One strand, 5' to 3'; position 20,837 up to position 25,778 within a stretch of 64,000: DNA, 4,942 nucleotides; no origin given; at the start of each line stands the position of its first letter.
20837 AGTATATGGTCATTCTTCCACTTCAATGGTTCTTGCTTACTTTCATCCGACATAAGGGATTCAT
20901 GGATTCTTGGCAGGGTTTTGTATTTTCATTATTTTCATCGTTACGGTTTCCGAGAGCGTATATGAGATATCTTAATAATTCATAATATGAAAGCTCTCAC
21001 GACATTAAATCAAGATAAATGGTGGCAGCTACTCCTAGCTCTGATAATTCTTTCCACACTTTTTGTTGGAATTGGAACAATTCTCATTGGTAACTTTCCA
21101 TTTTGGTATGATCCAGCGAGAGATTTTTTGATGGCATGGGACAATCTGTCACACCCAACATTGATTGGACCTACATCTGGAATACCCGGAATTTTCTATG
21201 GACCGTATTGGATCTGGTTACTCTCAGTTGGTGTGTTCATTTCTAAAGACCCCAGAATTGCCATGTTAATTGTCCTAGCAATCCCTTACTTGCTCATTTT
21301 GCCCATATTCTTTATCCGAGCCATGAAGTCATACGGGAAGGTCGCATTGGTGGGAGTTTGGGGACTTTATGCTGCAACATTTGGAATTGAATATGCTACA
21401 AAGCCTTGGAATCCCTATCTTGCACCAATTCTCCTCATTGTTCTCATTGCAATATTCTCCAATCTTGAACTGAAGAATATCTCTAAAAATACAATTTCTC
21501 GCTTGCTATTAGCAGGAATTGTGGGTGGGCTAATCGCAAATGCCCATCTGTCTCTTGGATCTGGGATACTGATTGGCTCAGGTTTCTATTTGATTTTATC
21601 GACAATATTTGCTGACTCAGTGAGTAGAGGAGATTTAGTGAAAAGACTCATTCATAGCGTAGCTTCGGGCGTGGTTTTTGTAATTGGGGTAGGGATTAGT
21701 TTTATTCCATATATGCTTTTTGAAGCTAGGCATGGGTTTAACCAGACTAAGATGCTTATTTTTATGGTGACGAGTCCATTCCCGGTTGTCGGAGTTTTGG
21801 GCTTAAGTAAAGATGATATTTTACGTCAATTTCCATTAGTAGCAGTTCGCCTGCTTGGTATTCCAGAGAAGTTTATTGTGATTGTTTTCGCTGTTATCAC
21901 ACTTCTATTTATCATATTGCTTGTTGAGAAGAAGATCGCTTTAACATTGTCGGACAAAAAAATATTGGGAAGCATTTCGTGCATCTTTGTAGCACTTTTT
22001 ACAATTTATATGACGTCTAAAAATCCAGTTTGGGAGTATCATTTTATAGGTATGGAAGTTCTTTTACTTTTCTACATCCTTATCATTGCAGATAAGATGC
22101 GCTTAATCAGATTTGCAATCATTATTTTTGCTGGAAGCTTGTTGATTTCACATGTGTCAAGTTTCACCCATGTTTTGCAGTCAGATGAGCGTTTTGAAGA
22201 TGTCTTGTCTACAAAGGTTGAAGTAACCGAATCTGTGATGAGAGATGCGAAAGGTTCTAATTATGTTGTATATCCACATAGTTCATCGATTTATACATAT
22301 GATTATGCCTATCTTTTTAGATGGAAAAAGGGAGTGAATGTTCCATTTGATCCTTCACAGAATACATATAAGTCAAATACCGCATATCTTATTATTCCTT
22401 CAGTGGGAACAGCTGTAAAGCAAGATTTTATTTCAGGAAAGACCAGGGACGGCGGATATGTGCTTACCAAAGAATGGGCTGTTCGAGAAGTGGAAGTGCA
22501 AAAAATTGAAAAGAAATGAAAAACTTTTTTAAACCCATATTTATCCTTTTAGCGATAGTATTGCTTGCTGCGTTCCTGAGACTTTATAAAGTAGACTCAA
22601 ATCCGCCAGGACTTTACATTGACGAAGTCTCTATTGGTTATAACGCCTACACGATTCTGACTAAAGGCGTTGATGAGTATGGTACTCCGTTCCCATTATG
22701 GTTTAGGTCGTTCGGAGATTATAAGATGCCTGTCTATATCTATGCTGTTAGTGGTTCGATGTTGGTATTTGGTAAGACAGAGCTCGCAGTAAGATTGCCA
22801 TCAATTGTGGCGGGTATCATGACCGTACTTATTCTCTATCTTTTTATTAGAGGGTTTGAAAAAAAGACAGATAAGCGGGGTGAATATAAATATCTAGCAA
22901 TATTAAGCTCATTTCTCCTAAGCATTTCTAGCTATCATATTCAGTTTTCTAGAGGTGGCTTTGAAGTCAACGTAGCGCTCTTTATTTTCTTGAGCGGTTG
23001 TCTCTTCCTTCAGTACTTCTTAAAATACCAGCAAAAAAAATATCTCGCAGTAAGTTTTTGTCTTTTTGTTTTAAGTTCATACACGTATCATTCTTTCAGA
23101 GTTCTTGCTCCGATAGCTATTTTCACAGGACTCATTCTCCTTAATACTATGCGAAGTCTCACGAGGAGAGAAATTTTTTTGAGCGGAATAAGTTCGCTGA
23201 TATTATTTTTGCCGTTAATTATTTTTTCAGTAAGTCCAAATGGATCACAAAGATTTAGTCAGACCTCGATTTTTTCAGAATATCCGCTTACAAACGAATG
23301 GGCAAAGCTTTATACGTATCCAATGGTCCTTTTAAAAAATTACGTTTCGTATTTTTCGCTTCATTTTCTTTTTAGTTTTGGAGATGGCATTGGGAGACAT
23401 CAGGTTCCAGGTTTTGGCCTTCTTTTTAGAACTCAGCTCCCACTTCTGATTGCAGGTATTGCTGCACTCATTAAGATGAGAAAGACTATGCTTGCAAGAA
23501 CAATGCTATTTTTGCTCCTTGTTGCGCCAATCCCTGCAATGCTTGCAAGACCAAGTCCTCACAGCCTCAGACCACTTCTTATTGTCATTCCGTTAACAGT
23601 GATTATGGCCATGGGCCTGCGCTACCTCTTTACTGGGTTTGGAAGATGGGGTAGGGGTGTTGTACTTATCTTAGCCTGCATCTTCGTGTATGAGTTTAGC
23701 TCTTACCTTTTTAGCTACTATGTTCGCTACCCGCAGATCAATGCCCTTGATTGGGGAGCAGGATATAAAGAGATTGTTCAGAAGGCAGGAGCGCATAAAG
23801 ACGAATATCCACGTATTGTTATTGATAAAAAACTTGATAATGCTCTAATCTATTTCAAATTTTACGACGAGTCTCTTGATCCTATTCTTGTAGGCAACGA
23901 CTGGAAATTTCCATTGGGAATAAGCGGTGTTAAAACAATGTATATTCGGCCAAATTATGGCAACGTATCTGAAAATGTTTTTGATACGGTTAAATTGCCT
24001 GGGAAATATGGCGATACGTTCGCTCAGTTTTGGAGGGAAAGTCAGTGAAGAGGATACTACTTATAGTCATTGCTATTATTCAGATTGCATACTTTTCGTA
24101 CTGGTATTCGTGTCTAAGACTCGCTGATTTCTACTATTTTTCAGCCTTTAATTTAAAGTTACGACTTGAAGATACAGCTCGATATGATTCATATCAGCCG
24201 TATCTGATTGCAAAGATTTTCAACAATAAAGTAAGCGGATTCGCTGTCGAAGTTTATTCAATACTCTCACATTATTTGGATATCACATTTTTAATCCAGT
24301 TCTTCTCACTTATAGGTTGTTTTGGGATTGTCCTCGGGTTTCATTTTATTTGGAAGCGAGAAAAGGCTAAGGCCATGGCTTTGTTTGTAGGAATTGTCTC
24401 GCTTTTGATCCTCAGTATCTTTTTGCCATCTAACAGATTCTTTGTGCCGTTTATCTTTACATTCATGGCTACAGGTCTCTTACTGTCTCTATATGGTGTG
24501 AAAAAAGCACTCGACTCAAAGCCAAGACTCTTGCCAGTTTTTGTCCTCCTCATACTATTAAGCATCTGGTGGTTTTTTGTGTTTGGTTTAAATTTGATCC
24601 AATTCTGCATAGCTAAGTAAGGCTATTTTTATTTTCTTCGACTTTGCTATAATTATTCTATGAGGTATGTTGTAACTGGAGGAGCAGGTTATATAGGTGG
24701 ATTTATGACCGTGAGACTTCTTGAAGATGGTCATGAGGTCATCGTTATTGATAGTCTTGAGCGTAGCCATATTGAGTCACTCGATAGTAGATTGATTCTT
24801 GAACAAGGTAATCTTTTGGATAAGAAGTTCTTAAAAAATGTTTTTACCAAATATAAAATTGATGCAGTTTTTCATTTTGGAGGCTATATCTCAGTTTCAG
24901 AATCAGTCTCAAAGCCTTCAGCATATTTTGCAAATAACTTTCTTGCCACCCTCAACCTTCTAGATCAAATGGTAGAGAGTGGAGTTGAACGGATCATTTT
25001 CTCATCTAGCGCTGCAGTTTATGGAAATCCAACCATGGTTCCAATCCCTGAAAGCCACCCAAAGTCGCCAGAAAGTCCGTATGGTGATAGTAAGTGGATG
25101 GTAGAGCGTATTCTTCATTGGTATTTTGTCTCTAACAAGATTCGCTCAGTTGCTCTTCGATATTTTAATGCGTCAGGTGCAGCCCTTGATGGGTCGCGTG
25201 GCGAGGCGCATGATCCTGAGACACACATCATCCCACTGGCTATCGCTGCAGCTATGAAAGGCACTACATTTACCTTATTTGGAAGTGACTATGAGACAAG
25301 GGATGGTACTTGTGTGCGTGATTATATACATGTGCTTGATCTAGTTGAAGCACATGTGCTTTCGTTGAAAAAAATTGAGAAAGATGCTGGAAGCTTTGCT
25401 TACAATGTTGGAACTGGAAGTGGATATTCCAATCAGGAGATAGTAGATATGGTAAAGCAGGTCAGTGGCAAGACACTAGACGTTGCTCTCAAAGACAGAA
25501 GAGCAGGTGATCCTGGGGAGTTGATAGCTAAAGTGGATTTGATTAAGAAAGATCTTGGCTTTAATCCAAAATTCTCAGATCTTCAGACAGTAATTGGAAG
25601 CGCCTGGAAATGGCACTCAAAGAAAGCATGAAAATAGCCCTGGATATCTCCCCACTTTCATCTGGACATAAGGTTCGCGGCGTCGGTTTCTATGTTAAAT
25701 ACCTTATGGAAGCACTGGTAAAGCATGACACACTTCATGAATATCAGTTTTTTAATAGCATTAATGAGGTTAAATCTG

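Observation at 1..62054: A 62-kb, almost single-strand glycosylation mega-locus with at least 16 GT2/GT4 enzymes, at least 12 large GT-C-type membrane proteins, two flippases and two lipid-sugar synthases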

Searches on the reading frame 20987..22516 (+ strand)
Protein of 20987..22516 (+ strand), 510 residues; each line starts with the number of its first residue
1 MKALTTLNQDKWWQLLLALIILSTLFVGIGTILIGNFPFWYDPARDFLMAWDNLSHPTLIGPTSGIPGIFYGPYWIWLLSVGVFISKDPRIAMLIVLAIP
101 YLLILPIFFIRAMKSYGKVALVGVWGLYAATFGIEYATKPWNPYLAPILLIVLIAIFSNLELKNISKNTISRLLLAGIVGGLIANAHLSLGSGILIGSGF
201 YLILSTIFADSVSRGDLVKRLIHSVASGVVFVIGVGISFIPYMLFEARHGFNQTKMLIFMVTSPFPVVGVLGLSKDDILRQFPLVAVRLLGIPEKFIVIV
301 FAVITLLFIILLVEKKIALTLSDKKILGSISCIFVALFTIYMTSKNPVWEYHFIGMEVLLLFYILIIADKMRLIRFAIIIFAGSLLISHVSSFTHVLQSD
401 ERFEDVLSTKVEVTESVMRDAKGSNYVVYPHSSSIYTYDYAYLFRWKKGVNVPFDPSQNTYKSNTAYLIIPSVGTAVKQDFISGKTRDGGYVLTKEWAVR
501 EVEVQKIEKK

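Call 4: search_protein_families(library=pfam, proteins=[window:20987-22516:+], max_evalue=0.001)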
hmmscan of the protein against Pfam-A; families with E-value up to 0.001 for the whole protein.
window:20987-22516:+ (510 aa): 0 families

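Call 16: search_protein_families(library=pfam, proteins=[window:20987-22516:+], max_evalue=10)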
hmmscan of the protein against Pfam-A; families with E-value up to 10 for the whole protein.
window:20987-22516:+ (510 aa): 2 families
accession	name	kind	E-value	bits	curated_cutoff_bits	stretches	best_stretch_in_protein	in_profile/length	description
PF09867.14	TagF_N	-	0.18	12.2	27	1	250-290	47-91/135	TagF N-terminal domain, Type VI secretion system-associated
PF11947.13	DUF3464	-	3.6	7.8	25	1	218-274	55-112/149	Photosynthesis affected mutant 68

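Call 17: search_protein_families(library=ncbifam, proteins=[window:20987-22516:+], max_evalue=1)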
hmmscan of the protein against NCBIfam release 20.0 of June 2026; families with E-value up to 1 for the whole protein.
window:20987-22516:+ (510 aa): 0 families

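Call 73: search_protein_representatives(protein=window:20987-22516:+)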
Query: 510 residues. Proteins with E-value up to 0.001 (for the whole library): 579; up to 1e-10: 285; up to 1e-30: 132. The best 150 are listed.
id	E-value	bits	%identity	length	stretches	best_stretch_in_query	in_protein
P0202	0.0e+00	1020.6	90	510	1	1-510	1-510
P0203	8.1e-105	368.2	37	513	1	14-500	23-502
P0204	9.4e-104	364.6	65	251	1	260-510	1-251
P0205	1.3e-102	360.9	38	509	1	21-501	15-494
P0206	2.4e-102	360.0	39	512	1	15-500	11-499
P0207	8.9e-101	354.8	37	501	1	16-501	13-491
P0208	1.1e-100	354.5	40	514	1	20-500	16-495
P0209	3.5e-100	352.9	38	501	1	19-503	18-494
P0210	6.1e-98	345.5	38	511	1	16-501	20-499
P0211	1.0e-95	338.1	39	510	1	9-501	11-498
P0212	2.4e-95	336.9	36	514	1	13-499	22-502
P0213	2.9e-95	336.6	38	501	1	22-498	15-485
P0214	4.2e-95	336.1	36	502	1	12-504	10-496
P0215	6.2e-95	335.6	36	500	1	7-501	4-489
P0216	3.1e-94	333.3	40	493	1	16-500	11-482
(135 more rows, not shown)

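Call 76: search_protein_families(library=pfam, alignment_id=A6, max_evalue=0.01)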
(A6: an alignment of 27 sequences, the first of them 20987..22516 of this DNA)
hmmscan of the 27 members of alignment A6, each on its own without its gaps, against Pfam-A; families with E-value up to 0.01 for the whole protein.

A. member 1, window:20987-22516:+ (510 aa): 0 families

B. families by the number of members that match (of 27 scanned): 4 families
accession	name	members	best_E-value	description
PF13231.12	PMT_2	3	1.6e-05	Dolichyl-phosphate-mannose-protein mannosyltransferase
PF02466.24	Tim17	1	0.0012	Tim17/Tim22/Tim23/Pmp24 family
PF03203.19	MerC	1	0.0057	MerC mercury resistance protein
PF07695.17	7TMR-DISM_7TM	1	0.0086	7TM diverse intracellular signalling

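Call 77: search_solved_structures(query=A6, max_evalue=10)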
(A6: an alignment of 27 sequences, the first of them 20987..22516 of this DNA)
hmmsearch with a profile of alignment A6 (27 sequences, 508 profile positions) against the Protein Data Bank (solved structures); distinct sequences matched with E-value up to 10: 1.
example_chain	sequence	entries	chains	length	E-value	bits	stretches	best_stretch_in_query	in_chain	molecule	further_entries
9nw6_E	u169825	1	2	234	0.77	11.7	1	317-354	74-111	CA147v24 heavy chain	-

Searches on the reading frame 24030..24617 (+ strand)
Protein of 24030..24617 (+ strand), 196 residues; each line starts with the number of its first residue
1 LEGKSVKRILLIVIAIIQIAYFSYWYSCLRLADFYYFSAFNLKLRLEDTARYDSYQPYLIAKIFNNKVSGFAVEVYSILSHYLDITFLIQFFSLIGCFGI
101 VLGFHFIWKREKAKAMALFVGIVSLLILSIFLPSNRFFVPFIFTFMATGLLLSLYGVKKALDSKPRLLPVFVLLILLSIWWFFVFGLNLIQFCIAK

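Call 4: search_protein_families(library=pfam, proteins=[window:24030-24617:+], max_evalue=0.001)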
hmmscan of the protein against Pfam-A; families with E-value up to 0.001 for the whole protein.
window:24030-24617:+ (196 aa): 0 families

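Call 16: search_protein_families(library=pfam, proteins=[window:24030-24617:+], max_evalue=10)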
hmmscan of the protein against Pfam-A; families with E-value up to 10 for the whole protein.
window:24030-24617:+ (196 aa): 2 families
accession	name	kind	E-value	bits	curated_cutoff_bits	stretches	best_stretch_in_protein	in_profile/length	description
PF02238.20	COX7a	-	0.11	13.4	22.1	1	133-159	23-49/53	Cytochrome c oxidase subunit VII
PF11992.13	TgpA_N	-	2.8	7.3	30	1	75-177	7-110/333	TgpA N-terminal domain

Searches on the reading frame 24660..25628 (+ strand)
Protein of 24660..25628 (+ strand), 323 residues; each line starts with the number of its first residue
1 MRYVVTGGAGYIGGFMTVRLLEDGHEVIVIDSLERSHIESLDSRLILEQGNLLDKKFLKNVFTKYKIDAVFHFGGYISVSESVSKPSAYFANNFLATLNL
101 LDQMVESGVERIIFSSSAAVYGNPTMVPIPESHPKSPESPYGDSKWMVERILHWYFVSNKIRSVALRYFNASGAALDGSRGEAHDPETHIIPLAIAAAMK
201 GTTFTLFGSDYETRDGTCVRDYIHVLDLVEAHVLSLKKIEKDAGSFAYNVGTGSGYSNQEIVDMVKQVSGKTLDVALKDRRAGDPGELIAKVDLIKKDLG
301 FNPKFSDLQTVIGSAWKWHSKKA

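Call 5: search_protein_families(library=pfam, proteins=[window:24660-25628:+], max_evalue=0.001)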
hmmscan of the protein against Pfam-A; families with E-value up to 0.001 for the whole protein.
window:24660-25628:+ (323 aa): 8 families
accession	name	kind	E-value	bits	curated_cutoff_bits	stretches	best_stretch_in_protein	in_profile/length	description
PF01370.27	Epimerase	-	1.3e-54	185.6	20.9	1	4-251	2-240/240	NAD dependent epimerase/dehydratase family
PF16363.11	GDP_Man_Dehyd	-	2.9e-50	172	27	1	5-306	2-324/332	GDP-mannose 4,6 dehydratase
PF01073.25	3Beta_HSD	-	1.3e-14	54.4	22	1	4-151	1-156/280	3-beta hydroxysteroid dehydrogenase/isomerase family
PF04321.23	RmlD_sub_bind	-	3.6e-10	39.8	27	1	1-152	1-136/287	RmlD substrate binding domain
PF02719.21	Polysacc_synt_2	-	1.2e-08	35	20.2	1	4-117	2-128/293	Polysaccharide biosynthesis protein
PF13460.12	NAD_binding_10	-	1.2e-06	28.9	27.2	1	7-123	1-104/184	NAD(P)H-binding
PF07993.18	NAD_binding_4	-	6e-06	26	20.1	0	66-173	88-209/258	Male sterility protein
PF05368.20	NmrA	-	5.2e-05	23.4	27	1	4-119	6-109/298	NmrA-like family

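Call 66: search_protein_families(library=ncbifam, proteins=[window:24660-25628:+], max_evalue=0.00001)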
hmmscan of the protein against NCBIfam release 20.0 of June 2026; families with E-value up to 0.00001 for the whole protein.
window:24660-25628:+ (323 aa): 21 families
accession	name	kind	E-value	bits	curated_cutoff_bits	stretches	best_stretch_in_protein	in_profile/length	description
TIGR01179.1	galE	equivalog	3.6e-115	384.3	262.3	1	4-322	3-328/332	UDP-glucose 4-epimerase GalE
NF007956.0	PRK10675.1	subfamily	1.4e-72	244.7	394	1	1-322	1-332/338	UDP-glucose 4-epimerase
TIGR02197.1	heptose_epim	equivalog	6.6e-35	120.8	274.6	1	4-272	2-263/316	ADP-glyceromanno-heptose 6-epimerase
TIGR01181.1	dTDP_gluc_dehyt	equivalog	1.5e-33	116.2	365.1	1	3-321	2-313/321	dTDP-glucose 4,6-dehydratase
TIGR04180.1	EDH_00030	hypoth_equivalog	2.3e-30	105.7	475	1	4-305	2-296/297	NAD-dependent 4,6-dehydratase LegB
NF043036.1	ErythonDh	equivalog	5.3e-17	62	325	1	1-155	1-163/321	D-erythronate dehydrogenase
NF011728.1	PRK15181.1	equivalog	5.8e-17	61.7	760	1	2-321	17-339/348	Vi polysaccharide biosynthesis UDP-N-acetylglucosaminuronic acid C-4 epimerase TviC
NF008360.0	PRK11150.1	equivalog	4e-15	55.8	452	1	4-269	3-254/310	ADP-glyceromanno-heptose 6-epimerase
TIGR02622.1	CDP_4_6_dhtase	equivalog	5.1e-15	55.4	278.45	1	3-320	7-331/352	CDP-glucose 4,6-dehydratase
NF007490.0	PRK10084.1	subfamily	7.3e-15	54.8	649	1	1-103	1-110/361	dTDP-glucose 4,6-dehydratase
NF007582.0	PRK10217.1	equivalog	1.9e-14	53.5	698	1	2-266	3-267/355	dTDP-glucose 4,6-dehydratase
NF047922.1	GDPFucSynFcl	equivalog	3.9e-13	49.5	500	1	48-321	35-303/308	GDP-L-fucose synthase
TIGR03466.1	HpnA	hypoth_equivalog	5.6e-13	48.5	367.65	1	2-152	2-152/327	hopanoid-associated sugar epimerase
NF042422.1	oxyalk_red_OleD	equivalog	1.9e-12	47.2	580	1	1-142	1-132/329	2-alkyl-3-oxoalkanoate reductase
TIGR01472.1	gmd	equivalog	5.2e-11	42.3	415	1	38-276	42-275/342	GDP-mannose 4,6-dehydratase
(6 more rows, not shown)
